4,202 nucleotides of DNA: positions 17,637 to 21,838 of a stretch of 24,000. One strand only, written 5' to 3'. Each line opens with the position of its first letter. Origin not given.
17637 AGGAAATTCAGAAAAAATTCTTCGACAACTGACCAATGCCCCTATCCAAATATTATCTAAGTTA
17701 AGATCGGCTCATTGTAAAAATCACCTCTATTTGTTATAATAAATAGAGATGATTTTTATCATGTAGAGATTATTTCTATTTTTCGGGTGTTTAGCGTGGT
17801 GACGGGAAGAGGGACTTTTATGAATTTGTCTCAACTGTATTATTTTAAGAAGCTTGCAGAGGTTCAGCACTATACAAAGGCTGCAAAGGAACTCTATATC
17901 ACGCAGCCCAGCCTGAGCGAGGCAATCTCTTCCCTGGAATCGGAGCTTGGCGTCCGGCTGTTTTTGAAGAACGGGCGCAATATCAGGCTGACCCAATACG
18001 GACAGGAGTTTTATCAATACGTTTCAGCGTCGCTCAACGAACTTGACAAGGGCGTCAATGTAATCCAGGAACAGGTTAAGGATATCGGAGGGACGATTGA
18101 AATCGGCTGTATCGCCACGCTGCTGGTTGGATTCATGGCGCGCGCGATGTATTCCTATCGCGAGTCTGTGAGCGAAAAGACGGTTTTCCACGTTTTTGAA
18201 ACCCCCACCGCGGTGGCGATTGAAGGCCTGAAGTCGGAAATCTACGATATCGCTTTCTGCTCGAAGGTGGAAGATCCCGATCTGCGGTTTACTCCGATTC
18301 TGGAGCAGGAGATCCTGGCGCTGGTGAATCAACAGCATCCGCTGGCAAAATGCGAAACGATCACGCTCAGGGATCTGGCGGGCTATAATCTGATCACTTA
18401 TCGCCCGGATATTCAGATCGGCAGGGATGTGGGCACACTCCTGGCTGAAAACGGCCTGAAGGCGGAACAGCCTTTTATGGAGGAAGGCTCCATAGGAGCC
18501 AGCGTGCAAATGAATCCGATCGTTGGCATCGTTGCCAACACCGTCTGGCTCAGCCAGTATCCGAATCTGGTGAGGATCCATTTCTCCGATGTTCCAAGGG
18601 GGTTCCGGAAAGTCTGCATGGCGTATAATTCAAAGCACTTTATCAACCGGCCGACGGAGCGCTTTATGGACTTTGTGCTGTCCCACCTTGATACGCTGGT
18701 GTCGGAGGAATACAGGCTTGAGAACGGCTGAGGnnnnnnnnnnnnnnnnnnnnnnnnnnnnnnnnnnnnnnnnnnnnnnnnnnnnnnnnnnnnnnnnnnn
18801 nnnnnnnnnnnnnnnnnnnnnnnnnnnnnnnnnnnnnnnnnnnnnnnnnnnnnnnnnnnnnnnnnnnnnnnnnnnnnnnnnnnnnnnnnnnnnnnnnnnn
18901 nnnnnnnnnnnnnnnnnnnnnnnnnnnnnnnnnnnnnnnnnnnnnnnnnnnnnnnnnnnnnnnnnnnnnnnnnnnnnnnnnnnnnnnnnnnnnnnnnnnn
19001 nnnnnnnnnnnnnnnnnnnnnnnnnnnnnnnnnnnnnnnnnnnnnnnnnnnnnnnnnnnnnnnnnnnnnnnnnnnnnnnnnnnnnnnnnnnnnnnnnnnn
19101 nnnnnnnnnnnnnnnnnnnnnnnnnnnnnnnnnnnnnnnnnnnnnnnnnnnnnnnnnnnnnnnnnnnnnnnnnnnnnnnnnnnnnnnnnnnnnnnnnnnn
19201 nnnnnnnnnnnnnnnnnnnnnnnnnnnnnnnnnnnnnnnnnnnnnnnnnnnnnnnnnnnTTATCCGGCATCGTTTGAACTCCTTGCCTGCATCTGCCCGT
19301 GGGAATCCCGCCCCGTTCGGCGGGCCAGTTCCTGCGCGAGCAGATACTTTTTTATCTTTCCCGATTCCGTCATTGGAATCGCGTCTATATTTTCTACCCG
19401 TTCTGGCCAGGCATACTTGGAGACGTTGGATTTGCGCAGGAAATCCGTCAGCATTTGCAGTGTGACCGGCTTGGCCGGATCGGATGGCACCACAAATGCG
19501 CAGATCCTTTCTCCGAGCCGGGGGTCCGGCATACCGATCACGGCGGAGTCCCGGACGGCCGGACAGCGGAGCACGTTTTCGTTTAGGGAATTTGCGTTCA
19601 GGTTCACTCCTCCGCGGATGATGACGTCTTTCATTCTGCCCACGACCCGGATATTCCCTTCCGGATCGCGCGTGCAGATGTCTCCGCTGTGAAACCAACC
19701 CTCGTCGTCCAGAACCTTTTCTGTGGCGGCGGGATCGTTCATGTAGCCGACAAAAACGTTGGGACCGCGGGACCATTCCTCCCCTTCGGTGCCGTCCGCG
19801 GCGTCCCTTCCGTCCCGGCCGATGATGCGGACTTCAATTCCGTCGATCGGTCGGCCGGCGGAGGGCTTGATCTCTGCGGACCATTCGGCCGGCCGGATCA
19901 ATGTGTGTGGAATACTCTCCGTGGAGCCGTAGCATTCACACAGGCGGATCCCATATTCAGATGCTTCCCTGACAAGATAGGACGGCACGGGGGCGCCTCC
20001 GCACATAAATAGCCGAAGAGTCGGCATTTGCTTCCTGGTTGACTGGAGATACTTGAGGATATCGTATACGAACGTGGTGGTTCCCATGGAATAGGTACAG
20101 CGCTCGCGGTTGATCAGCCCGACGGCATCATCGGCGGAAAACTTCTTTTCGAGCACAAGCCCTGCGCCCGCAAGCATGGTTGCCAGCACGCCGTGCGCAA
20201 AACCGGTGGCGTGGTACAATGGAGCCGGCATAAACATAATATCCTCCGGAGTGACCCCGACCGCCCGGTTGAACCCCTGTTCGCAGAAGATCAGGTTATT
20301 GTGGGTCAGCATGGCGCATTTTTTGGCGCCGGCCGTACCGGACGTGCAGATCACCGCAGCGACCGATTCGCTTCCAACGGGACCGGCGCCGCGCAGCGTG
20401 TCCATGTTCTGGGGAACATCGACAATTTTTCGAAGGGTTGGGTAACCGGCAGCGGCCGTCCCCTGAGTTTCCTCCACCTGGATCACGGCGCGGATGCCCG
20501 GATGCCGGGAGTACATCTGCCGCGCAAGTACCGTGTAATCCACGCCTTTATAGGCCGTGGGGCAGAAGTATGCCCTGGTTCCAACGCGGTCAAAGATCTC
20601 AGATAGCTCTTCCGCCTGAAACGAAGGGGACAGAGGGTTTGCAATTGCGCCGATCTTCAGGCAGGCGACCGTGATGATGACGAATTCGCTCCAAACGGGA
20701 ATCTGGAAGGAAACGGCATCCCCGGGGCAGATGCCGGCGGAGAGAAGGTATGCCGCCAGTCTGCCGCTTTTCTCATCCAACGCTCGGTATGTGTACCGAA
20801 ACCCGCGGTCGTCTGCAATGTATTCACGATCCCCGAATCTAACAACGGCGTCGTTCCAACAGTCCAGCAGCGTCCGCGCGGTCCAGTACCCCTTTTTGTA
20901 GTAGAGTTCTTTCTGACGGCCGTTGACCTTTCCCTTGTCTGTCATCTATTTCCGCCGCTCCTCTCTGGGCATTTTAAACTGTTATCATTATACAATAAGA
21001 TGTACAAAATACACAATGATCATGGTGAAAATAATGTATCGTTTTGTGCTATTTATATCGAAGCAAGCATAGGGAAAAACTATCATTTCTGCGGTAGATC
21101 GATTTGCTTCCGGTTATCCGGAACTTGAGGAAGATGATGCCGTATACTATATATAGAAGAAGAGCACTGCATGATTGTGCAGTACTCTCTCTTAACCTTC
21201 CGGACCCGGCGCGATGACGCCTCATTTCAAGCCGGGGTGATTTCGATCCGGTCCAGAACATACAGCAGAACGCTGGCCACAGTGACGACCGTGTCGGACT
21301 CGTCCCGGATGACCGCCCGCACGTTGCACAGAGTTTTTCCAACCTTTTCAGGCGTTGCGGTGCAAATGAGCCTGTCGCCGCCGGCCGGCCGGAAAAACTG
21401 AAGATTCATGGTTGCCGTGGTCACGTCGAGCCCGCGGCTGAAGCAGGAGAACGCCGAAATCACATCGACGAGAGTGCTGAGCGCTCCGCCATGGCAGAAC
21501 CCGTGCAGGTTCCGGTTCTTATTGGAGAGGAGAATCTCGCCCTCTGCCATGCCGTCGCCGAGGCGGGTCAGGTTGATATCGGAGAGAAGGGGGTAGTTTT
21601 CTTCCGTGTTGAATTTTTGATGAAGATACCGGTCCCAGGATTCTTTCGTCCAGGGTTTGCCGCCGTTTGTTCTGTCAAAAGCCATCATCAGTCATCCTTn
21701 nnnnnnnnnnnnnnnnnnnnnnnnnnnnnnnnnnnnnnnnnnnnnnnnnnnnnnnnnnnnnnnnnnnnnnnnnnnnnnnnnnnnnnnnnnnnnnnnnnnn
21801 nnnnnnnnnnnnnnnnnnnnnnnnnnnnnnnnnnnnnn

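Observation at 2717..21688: Candidate undescribed anaerobic, CoA-dependent reductive pathway for quinate/shikimate-type hydroaromatic acids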

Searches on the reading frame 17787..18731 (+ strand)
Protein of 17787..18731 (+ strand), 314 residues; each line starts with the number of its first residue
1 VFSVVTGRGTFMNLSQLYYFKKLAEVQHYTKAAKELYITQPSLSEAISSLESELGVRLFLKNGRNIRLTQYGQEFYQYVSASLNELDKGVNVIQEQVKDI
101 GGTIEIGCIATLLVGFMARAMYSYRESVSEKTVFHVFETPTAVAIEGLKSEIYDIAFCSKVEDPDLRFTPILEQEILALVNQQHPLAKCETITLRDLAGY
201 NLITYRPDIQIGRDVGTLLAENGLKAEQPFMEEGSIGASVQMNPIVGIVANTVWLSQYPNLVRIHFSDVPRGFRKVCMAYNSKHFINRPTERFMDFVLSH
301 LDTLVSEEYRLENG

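Call 4: search_protein_families(library=pfam, proteins=[window:17787-18731:+])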
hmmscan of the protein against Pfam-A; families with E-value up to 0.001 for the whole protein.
window:17787-18731:+ (314 aa): 2 families
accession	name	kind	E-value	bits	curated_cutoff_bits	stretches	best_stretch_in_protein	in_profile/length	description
PF03466.25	LysR_substrate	-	5.7e-22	78.6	28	1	101-301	5-208/209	LysR substrate binding domain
PF00126.33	HTH_1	-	2.1e-19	69.7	26.6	1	14-73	1-60/60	Bacterial regulatory helix-turn-helix protein, lysR family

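Call 25: search_solved_structures(query=window:17787-18731:+, max_evalue=0.00001, show_alignments=2)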
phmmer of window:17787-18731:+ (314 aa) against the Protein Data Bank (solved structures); distinct sequences matched with E-value up to 0.00001: 37.
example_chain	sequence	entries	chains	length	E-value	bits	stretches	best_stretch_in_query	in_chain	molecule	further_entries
3k1m_A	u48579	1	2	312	7.1e-26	94.3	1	12-225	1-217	HTH-type transcriptional regulator benM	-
3k1n_A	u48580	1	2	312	1.3e-25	93.4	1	12-225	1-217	HTH-type transcriptional regulator benM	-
3k1p_A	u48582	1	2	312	1.4e-25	93.3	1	12-225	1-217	HTH-type transcriptional regulator benM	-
2h99_A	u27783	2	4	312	2.5e-25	92.5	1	12-225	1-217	HTH-type transcriptional regulator benM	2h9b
2h98_A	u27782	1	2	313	8.6e-19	71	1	12-187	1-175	HTH-type transcriptional regulator catM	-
5ted_B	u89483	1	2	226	3.2e-18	69.1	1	102-300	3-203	Lmo0488 protein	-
6m5f_A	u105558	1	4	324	1.9e-15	60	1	12-214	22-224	Probable transcriptional regulator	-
3fzv_A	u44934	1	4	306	2.5e-15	59.6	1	13-214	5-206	Probable transcriptional regulator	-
6g1d_C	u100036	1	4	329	7.7e-15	58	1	13-204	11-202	Hydrogen peroxide-inducible genes activator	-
6g4r_B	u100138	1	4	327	8.2e-15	58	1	13-204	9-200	Hydrogen peroxide-inducible genes activator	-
6g1b_B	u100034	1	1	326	8.9e-15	57.8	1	13-203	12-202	Hydrogen peroxide-inducible genes activator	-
6g1b_J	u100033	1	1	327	9e-15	57.8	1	13-203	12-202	Hydrogen peroxide-inducible genes activator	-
4gwo_A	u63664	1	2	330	1.3e-13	54.1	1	12-270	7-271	HTH-type transcriptional regulator CysB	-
7w06_A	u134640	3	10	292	1.9e-13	53.4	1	12-237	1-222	Transcriptional regulator, LysR family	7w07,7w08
7l4s_A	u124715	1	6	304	4.7e-13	52.2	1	13-134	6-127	Transcriptional regulator of oxidative stress OxyR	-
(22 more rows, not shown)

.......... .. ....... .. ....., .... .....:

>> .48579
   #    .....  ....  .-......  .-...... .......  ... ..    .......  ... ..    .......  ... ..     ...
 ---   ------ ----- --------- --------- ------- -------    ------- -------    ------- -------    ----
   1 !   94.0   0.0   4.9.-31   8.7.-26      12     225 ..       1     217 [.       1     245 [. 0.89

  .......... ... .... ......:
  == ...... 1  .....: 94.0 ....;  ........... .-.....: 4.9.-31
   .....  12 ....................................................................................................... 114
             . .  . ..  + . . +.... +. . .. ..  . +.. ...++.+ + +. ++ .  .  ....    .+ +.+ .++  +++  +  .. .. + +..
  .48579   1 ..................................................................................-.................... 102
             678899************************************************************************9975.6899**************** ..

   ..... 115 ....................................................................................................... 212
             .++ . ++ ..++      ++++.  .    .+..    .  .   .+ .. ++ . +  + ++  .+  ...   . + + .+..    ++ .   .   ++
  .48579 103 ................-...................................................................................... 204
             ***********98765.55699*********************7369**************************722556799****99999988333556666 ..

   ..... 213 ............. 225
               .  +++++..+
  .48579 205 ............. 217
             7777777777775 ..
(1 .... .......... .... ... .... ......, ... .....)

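Call 49: search_protein_families(library=ncbifam, max_evalue=0.00001, proteins=[window:17787-18731:+])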
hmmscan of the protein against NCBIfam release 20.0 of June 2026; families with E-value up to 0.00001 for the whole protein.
window:17787-18731:+ (314 aa): 51 families (the best 25 are shown)
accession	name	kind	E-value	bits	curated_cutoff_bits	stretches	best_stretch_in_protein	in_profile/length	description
NF053705.1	TransRegGltCGpos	equivalog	1.4e-36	126.2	350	1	12-298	1-290/300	glutamate biosynthesis transcriptional regulator GltC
NF045775.1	acetoin_reg_AlsR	exception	3.7e-32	112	430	1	12-206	1-195/290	acetoin biosynthesis transcriptional regulator AlsR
NF040786.1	LysR_Sec_metab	equivalog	1.9e-30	105.9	250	1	12-297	1-294/298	selenium metabolism-associated LysR family transcriptional regulator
TIGR02424.1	TF_pcaQ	equivalog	2e-29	102.5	303.8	1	15-233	6-226/300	pca operon transcription factor PcaQ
NF040709.1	benzoate_BenM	exception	2.2e-28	99.5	600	1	12-205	1-195/299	benzoate utilization transcription regulator BenM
NF008416.0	PRK11242.1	equivalog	2.4e-28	99.3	277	1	12-304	1-294/300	transcriptional regulator CynR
NF007439.0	PRK09986.1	equivalog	4.3e-28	98.5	290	1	12-224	7-222/296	LysR family transcriptional regulator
NF047520.1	trans_act_CidR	equivalog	2.7e-27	95.7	415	1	12-223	1-212/292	cidABC operon transcriptional activator CidR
TIGR03339.1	phn_lysR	subfamily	4.4e-26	91.8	341.1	1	16-270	1-253/279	aminoethylphosphonate catabolism associated LysR family transcriptional regulator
NF007385.0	PRK09906.1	equivalog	2.5e-25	89.2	356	1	12-207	1-195/296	DNA-binding transcriptional regulator HcaR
NF047354.1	trans_reg_GltC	equivalog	8.6e-25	87.8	300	1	12-206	1-197/290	glutamate biosynthesis transcriptional regulator GltC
NF009327.0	PRK12684.1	subfamily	6.5e-23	81.4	402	1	12-253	1-247/313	CysB family HTH-type transcriptional regulator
NF040710.1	benzoate_CatM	exception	1.1e-21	77.4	580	1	12-188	1-176/293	cis,cis-muconate-binding transcription regulator CatM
NF052633.1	LysR_TF_PsrA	exception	3.2e-21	75.6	540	1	12-204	5-197/297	L-proline-binding transcription factor PsrA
NF008361.0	PRK11151.1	equivalog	6.5e-21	74.9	329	1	12-204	1-193/305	DNA-binding transcriptional regulator OxyR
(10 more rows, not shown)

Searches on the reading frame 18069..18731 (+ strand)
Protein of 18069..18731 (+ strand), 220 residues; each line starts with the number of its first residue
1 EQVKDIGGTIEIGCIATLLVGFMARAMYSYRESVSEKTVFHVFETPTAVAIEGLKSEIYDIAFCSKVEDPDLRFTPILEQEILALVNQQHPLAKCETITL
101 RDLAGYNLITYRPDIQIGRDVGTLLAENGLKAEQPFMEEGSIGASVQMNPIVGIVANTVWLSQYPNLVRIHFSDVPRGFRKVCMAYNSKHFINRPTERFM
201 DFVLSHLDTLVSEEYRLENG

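Call 27: search_solved_structures(query=window:18069-18731:+, max_evalue=0.001, show_alignments=2)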
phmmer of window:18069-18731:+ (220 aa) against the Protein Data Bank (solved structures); distinct sequences matched with E-value up to 0.001: 7.
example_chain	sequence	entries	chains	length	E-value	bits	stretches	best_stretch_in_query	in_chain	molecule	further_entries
5ted_B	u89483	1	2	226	1.6e-18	70.2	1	8-206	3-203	Lmo0488 protein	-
2f6g_A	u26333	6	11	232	2.6e-07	33.5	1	3-131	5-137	HTH-type transcriptional regulator benM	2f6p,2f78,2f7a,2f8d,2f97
3k1m_A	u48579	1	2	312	2.8e-07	33.4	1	3-131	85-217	HTH-type transcriptional regulator benM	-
3k1n_A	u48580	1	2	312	5.2e-07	32.5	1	3-131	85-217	HTH-type transcriptional regulator benM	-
3k1p_A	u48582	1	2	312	5.6e-07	32.4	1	3-131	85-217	HTH-type transcriptional regulator benM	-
2h99_A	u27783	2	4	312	9.8e-07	31.6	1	3-131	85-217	HTH-type transcriptional regulator benM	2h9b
2fyi_A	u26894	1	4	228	6.6e-05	25.7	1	5-170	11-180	HTH-type transcriptional regulator cbl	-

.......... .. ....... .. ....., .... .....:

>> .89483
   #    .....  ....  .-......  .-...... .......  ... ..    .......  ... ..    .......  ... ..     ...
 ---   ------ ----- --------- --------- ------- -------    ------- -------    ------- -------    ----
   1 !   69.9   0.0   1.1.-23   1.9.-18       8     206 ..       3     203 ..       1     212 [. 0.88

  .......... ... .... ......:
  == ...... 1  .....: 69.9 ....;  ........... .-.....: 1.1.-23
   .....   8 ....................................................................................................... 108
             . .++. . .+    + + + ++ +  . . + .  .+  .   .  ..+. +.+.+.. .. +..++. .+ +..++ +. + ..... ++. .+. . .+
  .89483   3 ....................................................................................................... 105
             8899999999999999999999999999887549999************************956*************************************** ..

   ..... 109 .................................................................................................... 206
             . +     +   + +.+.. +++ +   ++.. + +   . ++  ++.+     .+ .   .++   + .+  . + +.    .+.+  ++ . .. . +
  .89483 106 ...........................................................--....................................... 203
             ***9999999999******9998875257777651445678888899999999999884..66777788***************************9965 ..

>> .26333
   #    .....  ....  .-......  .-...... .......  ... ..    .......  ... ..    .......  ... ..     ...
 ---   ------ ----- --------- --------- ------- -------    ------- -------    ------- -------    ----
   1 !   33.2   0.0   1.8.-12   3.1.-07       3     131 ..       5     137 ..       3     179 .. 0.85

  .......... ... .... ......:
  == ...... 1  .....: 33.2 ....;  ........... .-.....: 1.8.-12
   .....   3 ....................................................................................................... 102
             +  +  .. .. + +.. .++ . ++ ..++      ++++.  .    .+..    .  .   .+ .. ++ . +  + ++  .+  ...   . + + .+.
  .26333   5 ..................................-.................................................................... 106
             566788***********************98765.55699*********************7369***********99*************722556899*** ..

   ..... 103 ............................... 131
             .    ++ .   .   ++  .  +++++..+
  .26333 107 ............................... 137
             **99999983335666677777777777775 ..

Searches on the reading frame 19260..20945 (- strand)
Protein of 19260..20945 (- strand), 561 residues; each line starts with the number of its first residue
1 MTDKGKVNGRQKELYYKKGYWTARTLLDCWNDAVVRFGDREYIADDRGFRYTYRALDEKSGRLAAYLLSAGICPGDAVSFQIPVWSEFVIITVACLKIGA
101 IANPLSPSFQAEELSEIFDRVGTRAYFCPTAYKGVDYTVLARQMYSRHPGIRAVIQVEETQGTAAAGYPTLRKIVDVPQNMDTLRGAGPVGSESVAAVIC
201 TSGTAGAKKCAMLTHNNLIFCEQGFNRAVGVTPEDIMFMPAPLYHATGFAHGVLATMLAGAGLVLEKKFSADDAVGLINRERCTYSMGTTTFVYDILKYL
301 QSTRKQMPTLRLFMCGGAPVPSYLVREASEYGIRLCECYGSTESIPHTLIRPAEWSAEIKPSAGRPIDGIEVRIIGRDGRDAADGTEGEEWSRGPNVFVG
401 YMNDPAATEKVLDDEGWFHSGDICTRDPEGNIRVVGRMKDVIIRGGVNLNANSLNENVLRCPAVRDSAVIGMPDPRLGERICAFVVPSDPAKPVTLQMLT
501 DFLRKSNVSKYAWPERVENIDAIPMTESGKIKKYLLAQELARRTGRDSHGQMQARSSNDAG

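Call 4: search_protein_families(library=pfam, proteins=[window:19260-20945:-])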
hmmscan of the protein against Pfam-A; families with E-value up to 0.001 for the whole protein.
window:19260-20945:- (561 aa): 2 families
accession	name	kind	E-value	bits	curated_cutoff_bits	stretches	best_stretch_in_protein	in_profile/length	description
PF00501.34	AMP-binding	-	8.5e-73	245.8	29.9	1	33-401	4-383/384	AMP-binding enzyme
PF13193.12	AMP-binding_C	-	9.2e-15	55.8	24.5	1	457-530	5-76/76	AMP-binding enzyme C-terminal domain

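Call 6: search_protein_families(library=ncbifam, proteins=[window:19260-20945:-])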
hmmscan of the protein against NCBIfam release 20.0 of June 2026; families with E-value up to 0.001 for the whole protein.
window:19260-20945:- (561 aa): 105 families (the best 25 are shown)
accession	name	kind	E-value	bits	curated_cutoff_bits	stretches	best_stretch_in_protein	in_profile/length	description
NF004758.0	PRK06087.1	equivalog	7.6e-201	668.2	736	1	1-549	1-544/548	medium-chain fatty-acid--CoA ligase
TIGR03208.1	cyc_hxne_CoA_lg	equivalog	4.4e-100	335.9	792.3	1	18-536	16-536/538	cyclohexanecarboxylate-CoA ligase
NF004837.0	PRK06187.1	subfamily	1.4e-95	320.6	476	1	27-542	11-524/531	long-chain-fatty-acid--CoA ligase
NF005801.1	PRK07656.1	equivalog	7.8e-87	292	657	1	31-536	8-499/500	FadD3 family acyl-CoA ligase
NF009233.0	PRK12583.1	subfamily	1.1e-85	288.1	832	1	24-539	18-549/558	fatty acid CoA ligase family protein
TIGR02275.1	DHB_AMP_lig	equivalog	4.6e-76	256.2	723.55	1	12-536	11-525/526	(2,3-dihydroxybenzoyl)adenylate synthase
NF005702.0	PRK07514.1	subfamily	8.9e-76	255.3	558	1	32-540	11-500/506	malonyl-CoA synthase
NF006182.0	PRK08316.1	subfamily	6.9e-73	245.9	663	1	24-541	11-518/523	fatty acyl-CoA synthetase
NF005714.0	PRK07529.1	subfamily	5.1e-71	239.8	632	1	46-546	59-582/640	acyl-CoA synthetase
NF008192.1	PRK10946.1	equivalog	4.7e-68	229.8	783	1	13-543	13-532/534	(2,3-dihydroxybenzoyl)adenylate synthase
NF005307.0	PRK06839.1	equivalog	6.2e-67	226.3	748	1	50-540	27-493/496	o-succinylbenzoate--CoA ligase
NF004114.0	PRK05605.1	equivalog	9.5e-65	219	766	2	188-543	216-572/575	long-chain-fatty-acid--CoA ligase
TIGR01923.1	menE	equivalog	9.5e-63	212.6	330.15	1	52-533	1-439/442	o-succinylbenzoate--CoA ligase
NF004511.1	PRK05852.1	equivalog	2.3e-62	211.3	650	1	49-538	25-502/505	FadD7 family fatty acid--CoA ligase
NF006572.0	PRK09088.1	equivalog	6.2e-62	209.8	696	2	187-541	134-488/491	acyl-CoA synthetase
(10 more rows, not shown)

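Call 52: search_solved_structures(query=window:19260-20945:-, max_evalue=1e-40)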
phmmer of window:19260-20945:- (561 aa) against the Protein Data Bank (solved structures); distinct sequences matched with E-value up to 1e-40: 36.
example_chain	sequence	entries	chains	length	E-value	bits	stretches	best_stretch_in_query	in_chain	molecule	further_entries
5wm2_A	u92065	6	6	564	5.1e-66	226.5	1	15-543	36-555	Salicylate-AMP ligase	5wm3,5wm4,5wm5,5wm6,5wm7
6e8o_A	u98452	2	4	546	7.1e-65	222.7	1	15-544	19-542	2,3-dihydroxybenzoate-AMP ligase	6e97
1md9_A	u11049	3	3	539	1.3e-61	212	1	12-541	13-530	2,3-dihydroxybenzoate-AMP ligase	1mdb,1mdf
8weu_A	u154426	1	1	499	1.4e-61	211.9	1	188-549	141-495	Fatty-acyl-CoA synthase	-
8wev_A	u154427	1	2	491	8.8e-61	209.2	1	187-533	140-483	Feruloyl-CoA Synthetase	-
3nyq_A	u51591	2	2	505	3.5e-53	184.1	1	185-536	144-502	Malonyl-CoA Ligase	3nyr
5kei_A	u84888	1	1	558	4.1e-53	183.9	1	12-540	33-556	2,3-dihydroxybenzoate-AMP ligase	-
7tyb_A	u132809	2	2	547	1.4e-51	178.8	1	15-543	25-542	Pyochelin biosynthesis protein PchD | Pyochelin biosynthesis salicyl-AMP ligase PchD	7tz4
4gxq_A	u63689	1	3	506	1.9e-50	175.1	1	47-538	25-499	Malonyl CoA synthetase, Benzoate-CoA ligase Chimeric protein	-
4gxr_A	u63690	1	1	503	4.1e-50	174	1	47-538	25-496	Malonyl CoA synthetase, Benzoate-CoA ligase Chimeric protein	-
6qjz_A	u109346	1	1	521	4.9e-50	173.7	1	22-540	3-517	oxalyl CoA-synthetase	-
4fuq_A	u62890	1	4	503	1.5e-49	172.2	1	47-538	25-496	Malonyl CoA synthetase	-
5ie0_A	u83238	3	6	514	2e-49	171.7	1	30-540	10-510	Oxalate--CoA ligase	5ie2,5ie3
4fut_A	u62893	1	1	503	9.9e-49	169.4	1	47-538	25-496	Malonyl CoA synthetase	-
6iyk_A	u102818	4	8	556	4.9e-48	167.1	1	14-547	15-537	2,3-dihydroxybenzoate-AMP ligase component of enterobactin synthase multienzyme complex | Enterobactin synthase component E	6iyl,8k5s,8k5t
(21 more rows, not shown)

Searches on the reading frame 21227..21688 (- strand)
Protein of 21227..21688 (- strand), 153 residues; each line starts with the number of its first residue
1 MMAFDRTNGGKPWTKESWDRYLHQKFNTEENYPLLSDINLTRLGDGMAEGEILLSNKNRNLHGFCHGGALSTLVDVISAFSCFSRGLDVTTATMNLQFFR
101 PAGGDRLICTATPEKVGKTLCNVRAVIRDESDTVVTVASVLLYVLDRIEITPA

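Call 5: search_protein_families(library=pfam, proteins=[window:21227-21688:-], max_evalue=0.01)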
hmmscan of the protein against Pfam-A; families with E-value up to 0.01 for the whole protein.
window:21227-21688:- (153 aa): 3 families
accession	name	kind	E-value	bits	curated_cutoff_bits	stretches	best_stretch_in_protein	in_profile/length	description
PF03061.28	4HBT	-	4.3e-14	53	20.6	1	62-135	1-78/79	Thioesterase superfamily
PF13622.12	4HBT_3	-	1.5e-05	25.6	24.3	1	64-140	10-80/83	Acyl-CoA thioesterase N-terminal domain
PF14539.12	DUF4442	-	0.00035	21.2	25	1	39-144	22-132/132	Domain of unknown function (DUF4442)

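Call 6: search_protein_families(library=ncbifam, proteins=[window:21227-21688:-])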
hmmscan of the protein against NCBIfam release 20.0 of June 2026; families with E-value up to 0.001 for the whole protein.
window:21227-21688:- (153 aa): 4 families
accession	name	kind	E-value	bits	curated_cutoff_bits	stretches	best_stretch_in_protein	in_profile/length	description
TIGR00369.1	unchar_dom_1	domain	4.1e-17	62.3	36.6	1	37-139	7-112/117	hotdog fold thioesterase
TIGR02286.1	PaaD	equivalog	1.5e-13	50.9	118.9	1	38-137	6-106/114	hydroxyphenylacetyl-CoA thioesterase PaaI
NF008675.0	PRK11688.1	equivalog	3.9e-05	23.5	107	0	90-140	101-151/156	thioesterase family protein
NF007607.0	PRK10254.1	equivalog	0.00028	21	237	1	37-132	25-123/137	proofreading thioesterase EntH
